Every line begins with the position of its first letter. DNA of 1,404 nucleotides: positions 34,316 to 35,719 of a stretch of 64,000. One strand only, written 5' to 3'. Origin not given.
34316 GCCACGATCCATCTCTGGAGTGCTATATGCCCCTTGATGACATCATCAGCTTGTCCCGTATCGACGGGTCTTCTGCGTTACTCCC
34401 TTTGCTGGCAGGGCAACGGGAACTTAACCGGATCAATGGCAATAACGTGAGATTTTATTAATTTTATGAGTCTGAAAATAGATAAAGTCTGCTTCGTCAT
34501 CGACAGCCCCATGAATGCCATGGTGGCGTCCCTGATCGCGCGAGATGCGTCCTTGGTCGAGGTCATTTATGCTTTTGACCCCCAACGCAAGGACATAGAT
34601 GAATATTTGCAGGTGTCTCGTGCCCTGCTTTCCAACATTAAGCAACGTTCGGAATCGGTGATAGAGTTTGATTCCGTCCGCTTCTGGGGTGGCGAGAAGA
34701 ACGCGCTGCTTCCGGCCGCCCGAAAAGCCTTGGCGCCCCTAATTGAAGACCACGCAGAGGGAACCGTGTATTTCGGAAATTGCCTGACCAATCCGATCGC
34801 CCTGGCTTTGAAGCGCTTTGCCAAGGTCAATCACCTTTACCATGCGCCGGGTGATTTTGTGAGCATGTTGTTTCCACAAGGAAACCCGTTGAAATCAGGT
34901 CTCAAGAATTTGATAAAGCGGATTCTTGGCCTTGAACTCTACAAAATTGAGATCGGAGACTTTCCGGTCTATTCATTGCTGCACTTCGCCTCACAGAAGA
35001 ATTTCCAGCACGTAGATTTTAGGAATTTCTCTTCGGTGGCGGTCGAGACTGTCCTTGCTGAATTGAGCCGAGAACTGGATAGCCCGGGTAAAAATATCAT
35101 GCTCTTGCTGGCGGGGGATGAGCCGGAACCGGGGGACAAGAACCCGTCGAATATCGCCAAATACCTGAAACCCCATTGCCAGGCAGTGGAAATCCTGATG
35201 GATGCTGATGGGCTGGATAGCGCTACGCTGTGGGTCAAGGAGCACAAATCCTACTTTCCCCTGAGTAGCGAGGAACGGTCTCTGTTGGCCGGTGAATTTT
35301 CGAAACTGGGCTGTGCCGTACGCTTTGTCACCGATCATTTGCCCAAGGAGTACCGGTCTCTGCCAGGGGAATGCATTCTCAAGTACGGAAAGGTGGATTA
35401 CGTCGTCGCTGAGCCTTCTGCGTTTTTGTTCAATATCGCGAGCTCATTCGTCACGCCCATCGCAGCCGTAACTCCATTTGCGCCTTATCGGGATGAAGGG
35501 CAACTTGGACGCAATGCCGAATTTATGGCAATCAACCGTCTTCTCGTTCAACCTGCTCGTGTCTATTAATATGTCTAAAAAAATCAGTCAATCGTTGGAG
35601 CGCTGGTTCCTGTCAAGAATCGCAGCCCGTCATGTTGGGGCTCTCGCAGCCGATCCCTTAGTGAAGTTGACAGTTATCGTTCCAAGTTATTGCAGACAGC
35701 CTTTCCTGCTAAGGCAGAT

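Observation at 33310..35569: Two adjacent unannotatable proteins carrying sialyltransferase-type short motifs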

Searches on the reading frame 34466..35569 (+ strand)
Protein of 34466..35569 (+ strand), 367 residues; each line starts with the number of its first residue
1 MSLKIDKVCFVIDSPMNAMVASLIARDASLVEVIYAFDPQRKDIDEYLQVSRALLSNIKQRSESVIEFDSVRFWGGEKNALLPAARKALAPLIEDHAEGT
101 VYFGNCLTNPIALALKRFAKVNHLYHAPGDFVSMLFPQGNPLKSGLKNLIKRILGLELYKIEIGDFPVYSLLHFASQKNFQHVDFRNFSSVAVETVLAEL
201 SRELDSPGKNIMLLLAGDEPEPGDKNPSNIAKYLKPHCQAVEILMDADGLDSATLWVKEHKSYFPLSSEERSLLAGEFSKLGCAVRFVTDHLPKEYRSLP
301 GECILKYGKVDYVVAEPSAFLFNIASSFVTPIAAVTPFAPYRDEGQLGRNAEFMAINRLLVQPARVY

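Call 4: search_protein_families(library=pfam, proteins=[window:34466-35569:+], max_evalue=1)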
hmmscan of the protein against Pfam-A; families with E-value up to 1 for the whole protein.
window:34466-35569:+ (367 aa): 0 families

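Call 7: search_protein_families(library=ncbifam, proteins=[window:34466-35569:+], max_evalue=1)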
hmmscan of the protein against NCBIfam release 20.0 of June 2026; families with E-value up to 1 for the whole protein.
window:34466-35569:+ (367 aa): 0 families

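Call 10: search_solved_structures(query=window:34466-35569:+, max_evalue=10)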
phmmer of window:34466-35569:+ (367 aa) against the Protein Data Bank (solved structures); distinct sequences matched with E-value up to 10: 1.
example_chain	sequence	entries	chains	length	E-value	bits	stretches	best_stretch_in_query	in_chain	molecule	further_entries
8tgb_A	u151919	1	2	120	0.78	12.1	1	228-261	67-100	root lateral formation protein (RLF)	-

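Call 12: find_homologous_proteins(query=window:34466-35569:+, max_evalue=0.001)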
Query window:34466-35569:+ (367 aa): 56 proteins with E <= 0.001 among 8000 candidates.
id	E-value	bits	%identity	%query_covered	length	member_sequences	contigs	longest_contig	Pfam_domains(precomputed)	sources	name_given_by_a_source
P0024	1.1e-242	822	100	100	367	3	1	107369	-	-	-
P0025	3.0e-227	772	93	100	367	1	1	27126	-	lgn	-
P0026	6.5e-210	715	86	100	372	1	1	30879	-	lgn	-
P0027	1.2e-207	707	85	100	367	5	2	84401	-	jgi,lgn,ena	jgi:hypothetical protein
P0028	7.4e-202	688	81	100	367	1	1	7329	-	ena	-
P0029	1.9e-200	684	81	100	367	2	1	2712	-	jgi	jgi:hypothetical protein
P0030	1.1e-198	678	79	100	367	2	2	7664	-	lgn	-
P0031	2.2e-198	677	80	100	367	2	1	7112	-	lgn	-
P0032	2.0e-197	674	78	100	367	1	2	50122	-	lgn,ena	-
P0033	7.3e-196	668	81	100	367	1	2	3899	-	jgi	jgi:hypothetical protein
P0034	2.1e-195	667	79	100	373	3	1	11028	-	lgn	-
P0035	1.3e-194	664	80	100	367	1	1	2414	-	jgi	jgi:hypothetical protein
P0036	4.7e-193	659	78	100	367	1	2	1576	-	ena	-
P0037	4.4e-192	656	78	99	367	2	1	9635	-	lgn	-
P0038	9.8e-192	655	78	99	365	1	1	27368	-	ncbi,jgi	jgi:hypothetical protein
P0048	3.5e-171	587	71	100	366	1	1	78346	-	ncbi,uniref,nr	ncbi:hypothetical protein A9J41_12430 [Laribacter hongkongensis]|uniref:hypothetical protein n=1 Tax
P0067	9.2e-133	461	57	98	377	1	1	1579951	-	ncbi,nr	ncbi:hypothetical protein LSUCC0387_05465 [Rhodobacterales bacterium LSUCC0387]|nr:hypothetical prot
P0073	4.7e-122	426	55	100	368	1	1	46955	-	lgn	-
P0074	2.2e-119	417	51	100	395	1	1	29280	-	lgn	-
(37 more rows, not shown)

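Call 17: search_solved_structures(query=A2, max_evalue=10, show_alignments=3)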
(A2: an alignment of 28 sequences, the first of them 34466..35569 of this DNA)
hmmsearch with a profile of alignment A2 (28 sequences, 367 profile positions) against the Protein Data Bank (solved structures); distinct sequences matched with E-value up to 10: 17.
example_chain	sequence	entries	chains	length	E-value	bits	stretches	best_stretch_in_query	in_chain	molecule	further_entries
5c3l_C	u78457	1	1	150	0.19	13.9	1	172-246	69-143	Nucleoporin Nup62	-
7tdz_t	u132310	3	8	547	0.94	11.7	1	173-246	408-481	Nup62 | IL4I1 protein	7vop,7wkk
7cqs_A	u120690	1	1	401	1.3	11.2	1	184-237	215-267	4-hydroxyphenylpyruvate dioxygenase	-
7cqr_A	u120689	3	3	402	1.3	11.2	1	184-237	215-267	4-hydroxyphenylpyruvate dioxygenase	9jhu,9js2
8xqv_A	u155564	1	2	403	1.4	11.1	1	184-237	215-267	4-hydroxyphenylpyruvate dioxygenase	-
7vo8_A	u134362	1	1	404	1.4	11.1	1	184-237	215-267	4-hydroxyphenylpyruvate dioxygenase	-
7ezq_A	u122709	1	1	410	1.4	11.1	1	184-237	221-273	4-hydroxyphenylpyruvate dioxygenase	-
9qmt_A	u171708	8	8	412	1.4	11.1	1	184-237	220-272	4-hydroxyphenylpyruvate dioxygenase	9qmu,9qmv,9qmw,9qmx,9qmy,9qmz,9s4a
5ywi_A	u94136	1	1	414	1.4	11.1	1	184-237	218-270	4-hydroxyphenylpyruvate dioxygenase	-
5yy6_A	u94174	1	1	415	1.4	11.1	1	184-237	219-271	4-hydroxyphenylpyruvate dioxygenase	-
8wjz_A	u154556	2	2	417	1.4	11.1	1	184-237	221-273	4-hydroxyphenylpyruvate dioxygenase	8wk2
7v6x_A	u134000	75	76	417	1.4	11.1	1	184-237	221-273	4-hydroxyphenylpyruvate dioxygenase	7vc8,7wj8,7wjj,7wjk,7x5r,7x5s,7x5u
8hza_A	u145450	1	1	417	1.4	11.1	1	184-237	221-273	4-hydroxyphenylpyruvate dioxygenase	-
8hyo_A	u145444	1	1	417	1.4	11.1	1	184-237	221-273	4-hydroxyphenylpyruvate dioxygenase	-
1sqd_A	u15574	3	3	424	1.4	11.1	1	184-237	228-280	4-hydroxyphenylpyruvate dioxygenase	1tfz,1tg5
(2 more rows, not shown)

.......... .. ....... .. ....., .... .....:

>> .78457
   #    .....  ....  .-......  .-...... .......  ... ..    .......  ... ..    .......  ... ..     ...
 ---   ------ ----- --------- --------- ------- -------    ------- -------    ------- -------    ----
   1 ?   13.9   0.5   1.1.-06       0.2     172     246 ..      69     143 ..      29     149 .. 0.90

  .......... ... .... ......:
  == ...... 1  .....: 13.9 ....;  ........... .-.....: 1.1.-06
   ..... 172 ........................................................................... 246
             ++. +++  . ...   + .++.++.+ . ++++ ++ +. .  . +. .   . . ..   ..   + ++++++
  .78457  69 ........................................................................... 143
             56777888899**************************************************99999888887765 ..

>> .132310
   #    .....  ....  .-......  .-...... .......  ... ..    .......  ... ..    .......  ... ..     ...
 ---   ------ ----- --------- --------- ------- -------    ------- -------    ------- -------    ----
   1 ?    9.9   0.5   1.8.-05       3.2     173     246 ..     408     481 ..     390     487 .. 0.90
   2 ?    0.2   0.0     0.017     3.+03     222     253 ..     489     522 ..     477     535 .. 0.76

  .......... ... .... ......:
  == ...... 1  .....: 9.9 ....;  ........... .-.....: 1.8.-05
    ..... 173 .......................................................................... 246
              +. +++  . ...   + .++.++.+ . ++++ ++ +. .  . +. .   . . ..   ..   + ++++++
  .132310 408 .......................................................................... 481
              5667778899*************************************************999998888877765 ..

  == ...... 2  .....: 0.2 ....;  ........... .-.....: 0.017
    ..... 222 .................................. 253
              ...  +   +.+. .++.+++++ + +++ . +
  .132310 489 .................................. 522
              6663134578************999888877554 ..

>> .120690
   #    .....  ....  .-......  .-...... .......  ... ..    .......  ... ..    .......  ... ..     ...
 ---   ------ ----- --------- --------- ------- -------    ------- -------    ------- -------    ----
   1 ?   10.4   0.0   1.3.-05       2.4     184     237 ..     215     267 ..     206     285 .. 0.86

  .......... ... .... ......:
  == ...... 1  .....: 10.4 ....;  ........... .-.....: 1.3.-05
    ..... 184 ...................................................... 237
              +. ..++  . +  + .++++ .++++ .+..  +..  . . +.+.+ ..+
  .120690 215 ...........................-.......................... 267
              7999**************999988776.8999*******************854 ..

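Call 31: find_encoding_contigs(protein=P0067, flank=10000, max_places=2)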
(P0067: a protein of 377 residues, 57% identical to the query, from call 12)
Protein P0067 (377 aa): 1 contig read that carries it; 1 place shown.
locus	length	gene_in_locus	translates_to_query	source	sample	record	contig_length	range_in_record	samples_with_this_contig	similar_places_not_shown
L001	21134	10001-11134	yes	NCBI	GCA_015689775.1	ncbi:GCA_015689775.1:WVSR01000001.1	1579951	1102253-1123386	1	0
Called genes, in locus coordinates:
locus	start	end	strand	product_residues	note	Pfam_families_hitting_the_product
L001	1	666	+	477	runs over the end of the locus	PF01266:DAO, PF07992:Pyr_redox_2 (faint), PF00732:GMC_oxred_N, PF05199:GMC_oxred_C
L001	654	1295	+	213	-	PF00583:Acetyltransf_1, PF13508:Acetyltransf_7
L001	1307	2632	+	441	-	PF00070:Pyr_redox (weak), PF00890:FAD_binding_2 (faint), PF01266:DAO, PF01494:FAD_binding_3 (weak), PF01946:Thi4 (weak), PF07992:Pyr_redox_2 (weak), PF13450:NAD_binding_8, PF01593:Amino_oxidase, +1 more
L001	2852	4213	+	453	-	-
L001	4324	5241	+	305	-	PF01522:Polysacc_deac_1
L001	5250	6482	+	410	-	PF13439:Glyco_transf_4, PF13579:Glyco_trans_4_4 (weak), PF20706:GT4-conflict, PF00534:Glycos_transf_1, PF13692:Glyco_trans_1_4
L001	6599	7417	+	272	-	PF08241:Methyltransf_11 (weak), PF13649:Methyltransf_25, PF08242:Methyltransf_12 (weak)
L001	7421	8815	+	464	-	-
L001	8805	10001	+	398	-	-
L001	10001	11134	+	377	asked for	-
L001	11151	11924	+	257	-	PF00483:NTP_transferase, PF12804:NTP_transf_3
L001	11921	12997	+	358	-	PF01073:3Beta_HSD (weak), PF01370:Epimerase, PF04321:RmlD_sub_bind (weak), PF16363:GDP_Man_Dehyd, PF02719:Polysacc_synt_2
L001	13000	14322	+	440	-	PF01041:DegT_DnrJ_EryC1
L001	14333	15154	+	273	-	PF13292:DXP_synthase_N (faint), PF00456:Transketolase_N, PF00676:E1_dh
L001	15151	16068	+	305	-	PF02779:Transket_pyr, PF02780:Transketolase_C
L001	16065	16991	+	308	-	PF01370:Epimerase, PF16363:GDP_Man_Dehyd (weak)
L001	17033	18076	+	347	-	PF00852:Glyco_transf_10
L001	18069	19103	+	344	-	PF00535:Glycos_transf_2, PF10111:Glyco_tranf_2_2 (faint), PF13641:Glyco_tranf_2_3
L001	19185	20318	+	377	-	PF13439:Glyco_transf_4 (weak), PF00534:Glycos_transf_1, PF20706:GT4-conflict (weak), PF13692:Glyco_trans_1_4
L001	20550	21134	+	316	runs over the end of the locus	PF01073:3Beta_HSD, PF01370:Epimerase, PF02719:Polysacc_synt_2 (weak), PF04321:RmlD_sub_bind, PF07993:NAD_binding_4 (faint)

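Call 32: find_encoding_contigs(protein=P0048, flank=10000, max_places=2)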
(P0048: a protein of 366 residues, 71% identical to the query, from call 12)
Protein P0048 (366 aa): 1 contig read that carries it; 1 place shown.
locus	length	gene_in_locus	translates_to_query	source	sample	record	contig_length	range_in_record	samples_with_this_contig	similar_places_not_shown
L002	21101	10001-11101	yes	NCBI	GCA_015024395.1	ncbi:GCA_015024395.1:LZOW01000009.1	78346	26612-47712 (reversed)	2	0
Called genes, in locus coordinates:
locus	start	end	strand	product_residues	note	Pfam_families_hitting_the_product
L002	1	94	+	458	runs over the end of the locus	PF00202:Aminotran_3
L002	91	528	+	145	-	PF00903:Glyoxalase, PF22677:Ble-like_N (faint), PF13669:Glyoxalase_4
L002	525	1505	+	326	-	PF13489:Methyltransf_23, PF08241:Methyltransf_11, PF08242:Methyltransf_12, PF13649:Methyltransf_25 (weak), PF13847:Methyltransf_31 (weak)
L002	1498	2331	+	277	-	PF01261:AP_endonuc_2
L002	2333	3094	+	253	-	PF00106:adh_short, PF08659:KR, PF13561:adh_short_C2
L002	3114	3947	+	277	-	PF00106:adh_short, PF13561:adh_short_C2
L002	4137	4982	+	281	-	-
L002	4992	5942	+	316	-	PF01522:Polysacc_deac_1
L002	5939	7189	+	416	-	PF13439:Glyco_transf_4, PF13579:Glyco_trans_4_4 (faint), PF20706:GT4-conflict, PF00534:Glycos_transf_1, PF13692:Glyco_trans_1_4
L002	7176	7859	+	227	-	PF08241:Methyltransf_11 (weak), PF13847:Methyltransf_31 (weak)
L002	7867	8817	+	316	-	PF04230:PS_pyruv_trans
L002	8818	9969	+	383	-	-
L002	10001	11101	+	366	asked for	-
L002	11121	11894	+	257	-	PF00483:NTP_transferase, PF12804:NTP_transf_3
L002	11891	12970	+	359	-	PF01370:Epimerase, PF04321:RmlD_sub_bind (weak), PF16363:GDP_Man_Dehyd, PF01073:3Beta_HSD (weak), PF02719:Polysacc_synt_2, PF07993:NAD_binding_4 (weak)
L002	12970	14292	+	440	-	PF01041:DegT_DnrJ_EryC1, PF01212:Beta_elim_lyase (weak)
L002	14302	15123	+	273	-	PF00456:Transketolase_N, PF00676:E1_dh, PF13292:DXP_synthase_N (weak)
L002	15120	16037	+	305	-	PF02779:Transket_pyr, PF02780:Transketolase_C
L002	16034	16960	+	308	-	PF01370:Epimerase, PF16363:GDP_Man_Dehyd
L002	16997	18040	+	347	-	PF00852:Glyco_transf_10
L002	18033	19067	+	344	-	PF00535:Glycos_transf_2, PF13641:Glyco_tranf_2_3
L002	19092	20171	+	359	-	PF00534:Glycos_transf_1, PF13692:Glyco_trans_1_4 (weak)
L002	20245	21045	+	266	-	PF13737:DDE_Tnp_1_5, PF01609:DDE_Tnp_1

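Call 35: predict_structure(alignment_id=A4)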
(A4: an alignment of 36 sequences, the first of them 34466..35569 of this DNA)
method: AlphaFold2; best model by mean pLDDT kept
length: 367 residues; sequences in the alignment: 36
mean_pLDDT: 89.6   pTM: 0.89
mean pLDDT of the five models: 89.6, 88.2, 86.8, 86.7, 85.6
residues with pLDDT >= 90: 249; 70-90: 97; 50-70: 13; < 50: 8
segments of 3 or more residues with pLDDT < 50: 221-227
pLDDT, mean of each block of 10 residues (from residue 1): 82 97 94 95 91 95 94 87 95 93 93 93 93 84 81 79 85 91 95 96 94 79 47 90 97 91 72 94 94 89 95 94 94 92 88 95 95
secondary structure, 60 per line:
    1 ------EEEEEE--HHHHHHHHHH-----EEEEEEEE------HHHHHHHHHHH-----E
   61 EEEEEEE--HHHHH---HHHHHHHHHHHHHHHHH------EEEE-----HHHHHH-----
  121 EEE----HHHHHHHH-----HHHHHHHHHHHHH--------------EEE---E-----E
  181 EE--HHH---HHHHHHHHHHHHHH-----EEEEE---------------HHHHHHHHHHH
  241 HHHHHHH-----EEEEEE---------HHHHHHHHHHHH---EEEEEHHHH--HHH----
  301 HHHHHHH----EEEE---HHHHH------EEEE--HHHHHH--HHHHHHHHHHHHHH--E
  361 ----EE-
elements in order: E7-12 H15-24 E30-37 H44-54 E60-67 H70-74 H78-94 E101-104 H110-115 E121-123 H128-135 H141-153 E168-170 E180-182 H191-204 E210-214 H230-247 E253-258 H268-279 E283-287 H288-291 H301-307 E312-315 H319-323 E330-333 H336-341 H344-357

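Call 38: fold_search(model_id=the predicted structure, library=pdb)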
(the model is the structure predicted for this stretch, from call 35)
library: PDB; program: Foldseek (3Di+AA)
matches with E <= 10: 1227; with E <= 0.001: 14
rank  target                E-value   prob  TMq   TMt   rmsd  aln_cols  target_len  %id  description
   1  5wcn_A                8.3e-10  1.00  0.61  0.59   6.7       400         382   12  Structure of a bacterial polysialyltransferase in complex with CDP (released 2017-08-02)
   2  5wc6_A                3.8e-09  1.00  0.60  0.58   6.5       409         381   11  Structure of a bacterial polysialyltransferase at 2.2 Angstrom resolution (released 2017-08-02)
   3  2c83                  9.4e-06  1.00  0.52  0.49   7.3       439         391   10  CRYSTAL STRUCTURE OF THE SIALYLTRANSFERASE PM0188 (released 2007-03-27)
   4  8sy0_A                1.4e-05  1.00  0.43  0.44   9.8       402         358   13  X-ray crystal structure of UDP- 2,3-diacetamido-2,3-dideoxy-glucuronic acid-2-epimerase from Thermus thermophilus stra (released 2023-09-13)
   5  8sxw_D                1.7e-05  1.00  0.46  0.47   8.3       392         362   14  X-ray crystal structure of UDP- 2,3-diacetamido-2,3-dideoxy-glucuronic acid-2-epimerase from Thermus thermophilus stra (released 2023-09-13)
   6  6lg0_D                1.9e-05  1.00  0.48  0.41  11.2       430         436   12  Crystal structure of SbCGTa in complex with UDP (released 2020-11-18)
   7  2yk5                  3.4e-05  1.00  0.28  0.31  18.9       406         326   11  Structure of Neisseria LOS-specific sialyltransferase (NST), in complex with CMP. (released 2011-08-31)
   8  8hok                  2.7e-04  1.00  0.46  0.38  10.2       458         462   11  crystal structure of UGT71AP2 (released 2023-12-13)
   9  4f97_B                4.1e-04  0.99  0.39  0.33  12.4       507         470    9  Crystal Structure of VldE, the pseudo-glycosyltransferase, in complex with GDP and validoxylamine A 7'-phosphate (released 2012-10-17)
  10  8hoj_A                4.3e-04  1.00  0.42  0.36   9.2       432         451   11  Crystal structure of UGT71AP2 in complex with UDP (released 2023-12-13)
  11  3vdm_A                5.4e-04  0.99  0.38  0.31  11.8       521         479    8  Crystal Structure of VldE, the pseudo-glycosyltransferase which catalyzes non-glycosidic C-N coupling in Validamycin A (released 2013-01-09)
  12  9c67_B                7.7e-04  0.41  0.18  0.13  24.2       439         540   10  cryoEM structure of CRISPR associated effector, CARF-Adenosine deaminase 1, Cad1, in apo form (released 2024-10-30)
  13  2acv_B                9.2e-04  0.98  0.39  0.33  11.2       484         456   10  Crystal Structure of Medicago truncatula UGT71G1 (released 2005-11-15)
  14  4f9f_E                9.2e-04  0.96  0.36  0.30  12.2       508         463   10  Crystal Structure of VldE, the pseudo-glycosyltransferase, in complex with GDP and Trehalose (released 2012-10-17)
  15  8xfh_A                1.0e-03  1.00  0.48  0.41   8.8       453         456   11  Crystal structure of MiCGT(E152Q/V190D/S122P) in complex with UDP (released 2024-12-18)
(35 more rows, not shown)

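Call 40: search_protein_families(library=pfam, alignment_id=A4, max_evalue=10)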
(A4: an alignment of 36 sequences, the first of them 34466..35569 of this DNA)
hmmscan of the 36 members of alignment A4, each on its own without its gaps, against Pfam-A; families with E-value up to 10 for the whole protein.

A. member 1, window:34466-35569:+ (367 aa): 0 families

B. families by the number of members that match (of 36 scanned): 10 families
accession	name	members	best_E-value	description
PF20006.4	fvmYukDl_N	1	0.0052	YukD-like N-terminal domain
PF06076.17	Orthopox_F14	1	0.06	Orthopoxvirus F14 protein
PF19619.4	DUF6124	1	0.061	Family of unknown function (DUF6124)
PF01234.23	NNMT_PNMT_TEMT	1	0.095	NNMT/PNMT/TEMT family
PF01531.22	Glyco_transf_11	1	0.098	Glycosyl transferase family 11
PF13306.12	LRR_5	1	0.1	BspA type Leucine rich repeat region (6 copies)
PF02205.27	WH2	1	0.11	WH2 motif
PF13439.12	Glyco_transf_4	1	0.14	Glycosyltransferase Family 4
PF06120.16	Phage_HK97_TLTM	1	0.17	Tail length tape measure protein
PF13214.11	DUF4022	1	1.5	Protein of unknown function (DUF4022)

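Call 48: find_encoding_contigs(protein=P0073, flank=10000, max_places=1)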
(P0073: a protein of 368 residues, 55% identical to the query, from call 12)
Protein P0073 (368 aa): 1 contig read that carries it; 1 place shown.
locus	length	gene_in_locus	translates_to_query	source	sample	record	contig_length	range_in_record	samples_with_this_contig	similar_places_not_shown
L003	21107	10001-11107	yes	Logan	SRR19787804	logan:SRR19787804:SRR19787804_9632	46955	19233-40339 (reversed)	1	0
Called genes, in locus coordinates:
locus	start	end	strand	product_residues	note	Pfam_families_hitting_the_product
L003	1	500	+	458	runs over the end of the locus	PF00202:Aminotran_3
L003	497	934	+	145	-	PF00903:Glyoxalase, PF13669:Glyoxalase_4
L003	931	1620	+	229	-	PF02353:CMAS (weak), PF13489:Methyltransf_23, PF01209:Ubie_methyltran (faint), PF07021:MetW, PF13649:Methyltransf_25, PF13847:Methyltransf_31, PF08241:Methyltransf_11, PF08242:Methyltransf_12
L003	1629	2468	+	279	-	PF01261:AP_endonuc_2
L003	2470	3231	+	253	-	PF00106:adh_short, PF08659:KR, PF13561:adh_short_C2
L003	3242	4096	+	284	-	PF13489:Methyltransf_23, PF13847:Methyltransf_31 (faint), PF08241:Methyltransf_11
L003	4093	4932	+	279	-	PF00106:adh_short, PF13561:adh_short_C2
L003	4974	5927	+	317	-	PF01522:Polysacc_deac_1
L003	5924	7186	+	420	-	PF13439:Glyco_transf_4, PF13579:Glyco_trans_4_4 (weak), PF20706:GT4-conflict (weak), PF00534:Glycos_transf_1, PF13692:Glyco_trans_1_4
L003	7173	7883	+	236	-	PF13489:Methyltransf_23 (weak), PF08241:Methyltransf_11 (weak)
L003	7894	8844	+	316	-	PF04230:PS_pyruv_trans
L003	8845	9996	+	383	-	-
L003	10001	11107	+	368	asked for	-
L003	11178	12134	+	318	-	-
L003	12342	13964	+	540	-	PF02310:B12-binding, PF04055:Radical_SAM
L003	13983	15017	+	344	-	PF03102:NeuB, PF08666:SAF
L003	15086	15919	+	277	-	PF00106:adh_short, PF01370:Epimerase (faint), PF13561:adh_short_C2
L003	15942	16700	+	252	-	PF02348:CTP_transf_3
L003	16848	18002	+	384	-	PF02350:Epimerase_2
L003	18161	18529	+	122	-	PF00816:Histone_HNS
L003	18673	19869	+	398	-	PF00535:Glycos_transf_2 (weak)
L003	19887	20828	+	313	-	PF01408:GFO_IDH_MocA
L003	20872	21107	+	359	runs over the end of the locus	PF04321:RmlD_sub_bind, PF01073:3Beta_HSD, PF01370:Epimerase, PF16363:GDP_Man_Dehyd, PF02719:Polysacc_synt_2, PF07993:NAD_binding_4 (weak)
